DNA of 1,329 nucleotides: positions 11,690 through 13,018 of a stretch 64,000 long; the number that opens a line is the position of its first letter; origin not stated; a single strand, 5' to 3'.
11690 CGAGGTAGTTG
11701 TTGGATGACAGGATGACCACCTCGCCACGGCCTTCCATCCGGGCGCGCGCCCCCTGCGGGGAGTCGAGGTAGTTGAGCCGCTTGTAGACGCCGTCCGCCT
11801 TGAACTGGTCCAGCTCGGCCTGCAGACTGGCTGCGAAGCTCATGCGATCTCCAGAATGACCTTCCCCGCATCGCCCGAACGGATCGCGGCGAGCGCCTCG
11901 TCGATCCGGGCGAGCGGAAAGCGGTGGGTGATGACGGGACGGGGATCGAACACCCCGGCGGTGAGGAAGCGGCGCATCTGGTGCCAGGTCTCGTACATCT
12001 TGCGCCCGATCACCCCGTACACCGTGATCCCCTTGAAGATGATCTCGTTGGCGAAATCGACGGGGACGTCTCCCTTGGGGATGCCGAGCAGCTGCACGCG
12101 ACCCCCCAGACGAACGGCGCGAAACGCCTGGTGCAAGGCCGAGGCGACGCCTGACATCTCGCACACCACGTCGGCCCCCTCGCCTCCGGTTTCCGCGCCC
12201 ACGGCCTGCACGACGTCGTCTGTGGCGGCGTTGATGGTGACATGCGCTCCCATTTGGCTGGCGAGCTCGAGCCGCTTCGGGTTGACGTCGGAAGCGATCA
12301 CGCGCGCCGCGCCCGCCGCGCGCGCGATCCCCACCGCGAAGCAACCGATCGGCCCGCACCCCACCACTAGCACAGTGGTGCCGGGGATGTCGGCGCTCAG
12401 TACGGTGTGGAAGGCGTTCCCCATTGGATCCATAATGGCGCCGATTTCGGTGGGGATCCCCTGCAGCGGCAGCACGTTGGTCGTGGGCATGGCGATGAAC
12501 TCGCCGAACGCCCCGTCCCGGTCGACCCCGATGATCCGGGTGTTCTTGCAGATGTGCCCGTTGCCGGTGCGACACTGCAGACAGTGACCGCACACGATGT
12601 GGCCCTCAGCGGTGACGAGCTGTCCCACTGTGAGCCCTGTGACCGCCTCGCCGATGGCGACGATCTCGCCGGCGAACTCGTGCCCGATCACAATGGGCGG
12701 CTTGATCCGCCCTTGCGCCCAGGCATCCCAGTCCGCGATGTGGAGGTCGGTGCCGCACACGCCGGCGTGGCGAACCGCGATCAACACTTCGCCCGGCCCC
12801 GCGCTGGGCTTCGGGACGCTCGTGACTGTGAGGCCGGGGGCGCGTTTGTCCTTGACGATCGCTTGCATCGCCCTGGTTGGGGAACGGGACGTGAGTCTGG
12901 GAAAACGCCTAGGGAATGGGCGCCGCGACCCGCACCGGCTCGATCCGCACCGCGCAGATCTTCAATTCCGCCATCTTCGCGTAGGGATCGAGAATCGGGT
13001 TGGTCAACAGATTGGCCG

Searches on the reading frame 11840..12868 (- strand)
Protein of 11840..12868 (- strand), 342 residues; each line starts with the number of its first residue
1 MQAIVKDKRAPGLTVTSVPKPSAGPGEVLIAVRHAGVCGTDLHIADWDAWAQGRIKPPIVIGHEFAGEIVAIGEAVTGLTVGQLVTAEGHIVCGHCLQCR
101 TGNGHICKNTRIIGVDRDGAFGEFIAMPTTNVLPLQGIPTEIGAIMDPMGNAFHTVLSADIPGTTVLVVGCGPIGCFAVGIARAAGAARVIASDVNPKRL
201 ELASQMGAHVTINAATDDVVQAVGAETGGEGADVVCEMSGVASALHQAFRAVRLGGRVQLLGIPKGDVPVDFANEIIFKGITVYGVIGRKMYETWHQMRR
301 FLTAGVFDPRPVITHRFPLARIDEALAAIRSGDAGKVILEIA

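Call 56: search_protein_families(library=pfam, proteins=[window:11840-12868:-], max_evalue=0.001)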
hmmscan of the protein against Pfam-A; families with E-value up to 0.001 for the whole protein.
window:11840-12868:- (342 aa): 5 families
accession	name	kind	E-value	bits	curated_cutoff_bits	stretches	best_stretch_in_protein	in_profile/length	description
PF00107.32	ADH_zinc_N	-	1.1e-32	113.2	31.8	1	173-302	1-127/129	Zinc-binding dehydrogenase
PF08240.17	ADH_N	-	5.8e-28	97.6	23.5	1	24-136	1-103/104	Alcohol dehydrogenase GroES-like domain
PF16912.11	Glu_dehyd_C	-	3.2e-09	37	34.9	1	158-327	26-199/211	Glucose dehydrogenase C-terminus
PF13602.12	ADH_zinc_N_2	-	4.2e-09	37.9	27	1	206-339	1-134/134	Zinc-binding dehydrogenase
PF01262.27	AlaDh_PNT_C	-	4e-05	23.6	23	1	154-221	16-87/214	Alanine dehydrogenase/PNT, C-terminal domain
